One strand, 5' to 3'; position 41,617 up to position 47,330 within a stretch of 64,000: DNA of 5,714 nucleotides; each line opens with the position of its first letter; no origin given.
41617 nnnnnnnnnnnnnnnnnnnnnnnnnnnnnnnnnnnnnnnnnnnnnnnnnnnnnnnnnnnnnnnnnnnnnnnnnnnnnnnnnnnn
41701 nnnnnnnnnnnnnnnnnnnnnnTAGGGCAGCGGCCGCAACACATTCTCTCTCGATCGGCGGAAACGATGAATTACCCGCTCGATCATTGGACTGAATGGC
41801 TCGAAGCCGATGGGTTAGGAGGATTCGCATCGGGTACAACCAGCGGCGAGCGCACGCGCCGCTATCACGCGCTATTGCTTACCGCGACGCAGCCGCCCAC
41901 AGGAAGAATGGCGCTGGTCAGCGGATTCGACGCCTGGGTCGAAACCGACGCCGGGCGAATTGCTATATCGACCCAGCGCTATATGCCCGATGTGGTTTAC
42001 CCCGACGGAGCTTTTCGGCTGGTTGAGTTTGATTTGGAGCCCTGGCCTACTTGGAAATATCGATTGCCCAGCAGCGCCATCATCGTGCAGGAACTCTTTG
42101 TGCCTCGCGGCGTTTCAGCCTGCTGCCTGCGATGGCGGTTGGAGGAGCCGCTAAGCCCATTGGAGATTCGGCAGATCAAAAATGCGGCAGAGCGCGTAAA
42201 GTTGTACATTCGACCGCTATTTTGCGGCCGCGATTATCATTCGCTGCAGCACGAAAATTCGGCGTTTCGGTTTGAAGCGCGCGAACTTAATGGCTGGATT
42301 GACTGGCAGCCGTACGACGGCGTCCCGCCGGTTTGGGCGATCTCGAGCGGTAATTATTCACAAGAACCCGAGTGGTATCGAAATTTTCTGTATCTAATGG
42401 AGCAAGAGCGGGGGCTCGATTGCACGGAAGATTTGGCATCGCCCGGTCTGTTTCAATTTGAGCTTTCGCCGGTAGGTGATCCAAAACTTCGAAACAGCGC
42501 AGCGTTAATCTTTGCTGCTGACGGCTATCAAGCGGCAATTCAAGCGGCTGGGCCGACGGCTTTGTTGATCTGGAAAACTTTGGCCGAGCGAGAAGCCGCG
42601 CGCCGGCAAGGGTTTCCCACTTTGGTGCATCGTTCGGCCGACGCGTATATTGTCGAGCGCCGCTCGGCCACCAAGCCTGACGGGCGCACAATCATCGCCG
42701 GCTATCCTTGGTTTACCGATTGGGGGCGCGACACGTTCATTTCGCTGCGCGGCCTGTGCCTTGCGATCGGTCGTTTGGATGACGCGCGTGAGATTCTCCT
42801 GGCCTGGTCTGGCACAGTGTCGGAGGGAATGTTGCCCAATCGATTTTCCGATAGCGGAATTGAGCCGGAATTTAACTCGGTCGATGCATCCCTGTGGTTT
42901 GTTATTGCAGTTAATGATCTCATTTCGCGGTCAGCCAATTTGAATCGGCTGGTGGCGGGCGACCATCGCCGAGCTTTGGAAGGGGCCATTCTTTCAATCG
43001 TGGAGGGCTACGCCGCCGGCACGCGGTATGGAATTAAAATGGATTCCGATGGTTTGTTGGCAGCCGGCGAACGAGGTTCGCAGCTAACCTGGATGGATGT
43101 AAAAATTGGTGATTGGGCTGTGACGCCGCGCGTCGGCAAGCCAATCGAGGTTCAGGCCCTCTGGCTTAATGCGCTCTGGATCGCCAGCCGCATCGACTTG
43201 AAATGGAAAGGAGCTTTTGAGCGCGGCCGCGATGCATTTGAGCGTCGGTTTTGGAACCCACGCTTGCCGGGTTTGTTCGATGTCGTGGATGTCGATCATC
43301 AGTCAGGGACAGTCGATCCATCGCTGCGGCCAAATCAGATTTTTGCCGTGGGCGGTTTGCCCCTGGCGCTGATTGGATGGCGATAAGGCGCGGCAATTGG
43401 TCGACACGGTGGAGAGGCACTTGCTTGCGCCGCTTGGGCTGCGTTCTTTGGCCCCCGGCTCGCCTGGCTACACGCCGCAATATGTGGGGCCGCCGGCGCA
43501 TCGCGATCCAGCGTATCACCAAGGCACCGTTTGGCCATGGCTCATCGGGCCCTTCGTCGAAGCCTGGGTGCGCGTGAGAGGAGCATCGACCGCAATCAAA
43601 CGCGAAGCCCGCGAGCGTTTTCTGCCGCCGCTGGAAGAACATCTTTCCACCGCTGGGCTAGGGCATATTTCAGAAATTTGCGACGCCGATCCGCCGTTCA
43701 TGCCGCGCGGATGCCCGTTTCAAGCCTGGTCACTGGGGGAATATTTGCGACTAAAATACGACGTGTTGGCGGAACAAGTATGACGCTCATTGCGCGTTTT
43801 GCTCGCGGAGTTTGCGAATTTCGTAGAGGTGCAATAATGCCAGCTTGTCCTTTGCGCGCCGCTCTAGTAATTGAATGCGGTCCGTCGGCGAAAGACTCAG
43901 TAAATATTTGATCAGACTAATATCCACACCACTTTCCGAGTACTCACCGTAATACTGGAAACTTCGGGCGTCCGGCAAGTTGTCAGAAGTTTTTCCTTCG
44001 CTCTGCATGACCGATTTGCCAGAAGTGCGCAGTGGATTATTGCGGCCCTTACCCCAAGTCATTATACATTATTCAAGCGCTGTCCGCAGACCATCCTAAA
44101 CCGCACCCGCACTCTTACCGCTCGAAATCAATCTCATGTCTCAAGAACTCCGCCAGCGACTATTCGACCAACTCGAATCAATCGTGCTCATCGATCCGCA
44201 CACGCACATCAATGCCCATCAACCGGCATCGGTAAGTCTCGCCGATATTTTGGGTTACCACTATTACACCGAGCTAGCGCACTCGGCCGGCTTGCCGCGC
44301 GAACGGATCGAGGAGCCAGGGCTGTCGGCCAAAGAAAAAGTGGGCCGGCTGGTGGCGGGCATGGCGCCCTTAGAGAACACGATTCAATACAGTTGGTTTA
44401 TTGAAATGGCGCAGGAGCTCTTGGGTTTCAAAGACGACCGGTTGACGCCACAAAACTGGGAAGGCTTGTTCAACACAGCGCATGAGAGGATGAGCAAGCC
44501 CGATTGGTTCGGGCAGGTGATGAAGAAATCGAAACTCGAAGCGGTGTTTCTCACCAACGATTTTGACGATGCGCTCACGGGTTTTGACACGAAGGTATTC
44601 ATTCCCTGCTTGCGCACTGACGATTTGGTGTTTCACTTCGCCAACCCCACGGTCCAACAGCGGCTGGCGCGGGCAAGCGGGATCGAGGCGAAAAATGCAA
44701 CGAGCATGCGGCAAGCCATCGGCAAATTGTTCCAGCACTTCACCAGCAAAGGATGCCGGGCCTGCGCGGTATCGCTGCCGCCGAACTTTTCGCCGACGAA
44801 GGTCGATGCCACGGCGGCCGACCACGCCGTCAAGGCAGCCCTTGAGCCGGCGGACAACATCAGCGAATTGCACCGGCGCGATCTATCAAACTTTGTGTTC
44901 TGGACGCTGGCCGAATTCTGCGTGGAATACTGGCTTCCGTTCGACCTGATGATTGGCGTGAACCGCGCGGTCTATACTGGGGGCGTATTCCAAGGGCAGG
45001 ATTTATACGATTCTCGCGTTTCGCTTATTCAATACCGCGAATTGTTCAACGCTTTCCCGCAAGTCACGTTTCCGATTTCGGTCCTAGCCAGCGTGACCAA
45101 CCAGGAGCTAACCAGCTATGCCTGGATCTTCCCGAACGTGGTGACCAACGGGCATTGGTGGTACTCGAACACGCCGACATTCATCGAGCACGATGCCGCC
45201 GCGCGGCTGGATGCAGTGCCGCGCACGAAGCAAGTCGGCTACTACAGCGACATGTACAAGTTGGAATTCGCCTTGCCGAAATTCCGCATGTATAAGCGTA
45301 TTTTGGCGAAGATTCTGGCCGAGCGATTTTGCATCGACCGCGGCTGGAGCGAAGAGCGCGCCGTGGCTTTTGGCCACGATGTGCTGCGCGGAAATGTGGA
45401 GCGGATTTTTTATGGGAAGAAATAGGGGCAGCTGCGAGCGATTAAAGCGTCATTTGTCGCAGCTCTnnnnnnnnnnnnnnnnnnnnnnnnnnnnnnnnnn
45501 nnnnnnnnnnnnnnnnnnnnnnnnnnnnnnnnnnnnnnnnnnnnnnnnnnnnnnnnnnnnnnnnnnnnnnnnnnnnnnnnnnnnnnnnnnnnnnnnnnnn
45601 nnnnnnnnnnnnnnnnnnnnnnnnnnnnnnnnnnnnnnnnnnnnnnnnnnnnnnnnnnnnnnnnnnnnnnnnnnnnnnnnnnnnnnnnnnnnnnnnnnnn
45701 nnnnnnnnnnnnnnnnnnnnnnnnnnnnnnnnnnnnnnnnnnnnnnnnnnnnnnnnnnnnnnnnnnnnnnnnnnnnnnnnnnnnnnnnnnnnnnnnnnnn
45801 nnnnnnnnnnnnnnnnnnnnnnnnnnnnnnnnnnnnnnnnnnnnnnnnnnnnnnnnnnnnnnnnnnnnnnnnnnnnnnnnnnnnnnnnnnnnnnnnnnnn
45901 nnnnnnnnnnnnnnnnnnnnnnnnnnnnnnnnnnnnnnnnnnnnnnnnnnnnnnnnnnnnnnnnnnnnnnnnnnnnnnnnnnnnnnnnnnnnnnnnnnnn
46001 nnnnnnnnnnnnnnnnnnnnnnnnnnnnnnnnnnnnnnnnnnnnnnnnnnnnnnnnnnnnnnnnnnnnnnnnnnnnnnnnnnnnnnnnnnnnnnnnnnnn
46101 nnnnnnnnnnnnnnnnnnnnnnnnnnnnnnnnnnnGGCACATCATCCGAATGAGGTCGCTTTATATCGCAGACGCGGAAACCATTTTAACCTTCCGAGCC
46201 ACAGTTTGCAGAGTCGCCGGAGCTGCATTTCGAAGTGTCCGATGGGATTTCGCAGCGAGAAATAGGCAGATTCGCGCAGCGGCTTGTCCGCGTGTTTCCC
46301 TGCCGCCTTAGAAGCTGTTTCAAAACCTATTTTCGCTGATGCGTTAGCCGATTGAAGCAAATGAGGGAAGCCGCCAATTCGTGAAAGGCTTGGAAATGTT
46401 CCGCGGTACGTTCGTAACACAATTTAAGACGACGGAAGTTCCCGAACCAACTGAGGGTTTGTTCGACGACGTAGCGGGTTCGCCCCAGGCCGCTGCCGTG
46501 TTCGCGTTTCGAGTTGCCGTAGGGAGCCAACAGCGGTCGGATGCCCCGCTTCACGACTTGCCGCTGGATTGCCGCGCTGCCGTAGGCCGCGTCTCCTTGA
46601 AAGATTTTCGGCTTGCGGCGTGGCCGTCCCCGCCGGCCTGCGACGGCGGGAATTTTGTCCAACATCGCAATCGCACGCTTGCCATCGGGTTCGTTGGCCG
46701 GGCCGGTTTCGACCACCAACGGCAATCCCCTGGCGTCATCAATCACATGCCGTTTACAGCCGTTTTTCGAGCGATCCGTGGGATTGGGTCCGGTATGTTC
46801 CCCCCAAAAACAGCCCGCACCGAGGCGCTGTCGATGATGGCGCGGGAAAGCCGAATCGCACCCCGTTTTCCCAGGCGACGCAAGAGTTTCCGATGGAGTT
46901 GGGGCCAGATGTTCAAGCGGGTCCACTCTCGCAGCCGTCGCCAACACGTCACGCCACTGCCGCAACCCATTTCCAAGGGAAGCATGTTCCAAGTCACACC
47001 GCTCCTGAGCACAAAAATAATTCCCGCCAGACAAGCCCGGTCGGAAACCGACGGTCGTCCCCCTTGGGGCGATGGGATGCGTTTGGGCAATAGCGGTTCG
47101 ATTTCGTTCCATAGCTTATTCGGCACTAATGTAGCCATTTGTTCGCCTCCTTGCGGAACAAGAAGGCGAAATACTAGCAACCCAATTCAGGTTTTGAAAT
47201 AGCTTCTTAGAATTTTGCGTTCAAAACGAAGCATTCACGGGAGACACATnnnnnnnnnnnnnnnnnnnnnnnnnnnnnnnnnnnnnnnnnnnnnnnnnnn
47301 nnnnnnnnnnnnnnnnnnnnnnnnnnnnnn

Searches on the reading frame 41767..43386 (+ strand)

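Call 52: search_protein_families(library=pfam, proteins=[window:41767-43386:+], max_evalue=0.0001)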
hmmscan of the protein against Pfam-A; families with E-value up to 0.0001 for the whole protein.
window:41767-43386:+ (539 aa): 2 families
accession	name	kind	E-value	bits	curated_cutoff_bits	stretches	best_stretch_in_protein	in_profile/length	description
PF06202.20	GDE_C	-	3.4e-65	220.8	21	1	290-528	2-236/367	Amylo-alpha-1,6-glucosidase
PF12439.13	GDE_N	-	3.6e-59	200.3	27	1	10-235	2-214/219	Glycogen debranching enzyme N terminal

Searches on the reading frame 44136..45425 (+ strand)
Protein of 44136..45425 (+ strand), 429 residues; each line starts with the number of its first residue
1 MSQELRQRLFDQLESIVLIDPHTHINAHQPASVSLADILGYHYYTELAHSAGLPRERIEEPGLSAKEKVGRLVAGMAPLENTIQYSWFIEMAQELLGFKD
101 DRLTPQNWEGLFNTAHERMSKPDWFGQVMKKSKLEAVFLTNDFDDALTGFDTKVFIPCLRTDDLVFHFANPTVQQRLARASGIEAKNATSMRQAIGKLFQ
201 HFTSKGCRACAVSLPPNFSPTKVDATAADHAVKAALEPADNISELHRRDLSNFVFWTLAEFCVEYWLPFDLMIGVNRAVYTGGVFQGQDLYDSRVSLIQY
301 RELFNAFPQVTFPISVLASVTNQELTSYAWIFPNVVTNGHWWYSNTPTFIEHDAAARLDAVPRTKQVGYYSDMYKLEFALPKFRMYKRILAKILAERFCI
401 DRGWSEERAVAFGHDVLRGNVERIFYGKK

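Call 25: search_protein_families(library=pfam, proteins=[window:44136-45425:+], max_evalue=0.001)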
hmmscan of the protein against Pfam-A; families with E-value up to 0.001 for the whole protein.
window:44136-45425:+ (429 aa): 1 family
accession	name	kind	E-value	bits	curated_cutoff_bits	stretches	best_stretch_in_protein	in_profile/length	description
PF02614.20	UxaC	-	2.1e-07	30.6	25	1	3-396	13-434/464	Glucuronate isomerase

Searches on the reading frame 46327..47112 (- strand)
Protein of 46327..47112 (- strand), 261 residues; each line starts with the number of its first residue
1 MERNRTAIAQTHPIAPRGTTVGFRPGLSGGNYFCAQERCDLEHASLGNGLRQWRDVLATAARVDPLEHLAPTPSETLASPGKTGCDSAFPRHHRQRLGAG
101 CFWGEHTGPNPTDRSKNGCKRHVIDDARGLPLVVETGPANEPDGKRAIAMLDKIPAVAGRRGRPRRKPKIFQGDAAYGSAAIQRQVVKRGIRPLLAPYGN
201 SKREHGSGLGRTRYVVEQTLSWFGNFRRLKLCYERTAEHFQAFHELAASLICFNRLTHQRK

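Call 25: search_protein_families(library=pfam, proteins=[window:46327-47112:-], max_evalue=0.001)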
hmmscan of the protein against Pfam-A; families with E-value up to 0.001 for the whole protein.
window:46327-47112:- (261 aa): 2 families
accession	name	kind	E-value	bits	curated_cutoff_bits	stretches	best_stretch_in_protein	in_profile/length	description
PF01609.27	DDE_Tnp_1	-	1.1e-14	55.1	23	1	108-250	26-198/200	Transposase DDE domain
PF13586.12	DDE_Tnp_1_2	-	0.00012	22.9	29.2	1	174-253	4-85/86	Transposase DDE domain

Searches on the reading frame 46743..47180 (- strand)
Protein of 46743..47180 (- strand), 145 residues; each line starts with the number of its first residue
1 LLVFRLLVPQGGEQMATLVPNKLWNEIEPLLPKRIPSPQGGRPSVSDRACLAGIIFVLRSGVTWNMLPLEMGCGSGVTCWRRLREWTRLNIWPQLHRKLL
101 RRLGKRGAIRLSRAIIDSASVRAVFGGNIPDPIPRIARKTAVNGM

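Call 25: search_protein_families(library=pfam, proteins=[window:46743-47180:-], max_evalue=0.001)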
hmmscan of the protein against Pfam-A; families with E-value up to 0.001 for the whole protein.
window:46743-47180:- (145 aa): 1 family
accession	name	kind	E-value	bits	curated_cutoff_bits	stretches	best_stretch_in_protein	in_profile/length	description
PF13340.11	DUF4096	-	3.3e-21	75.7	34.3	1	20-96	2-76/76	Putative transposase of IS4/5 family (DUF4096)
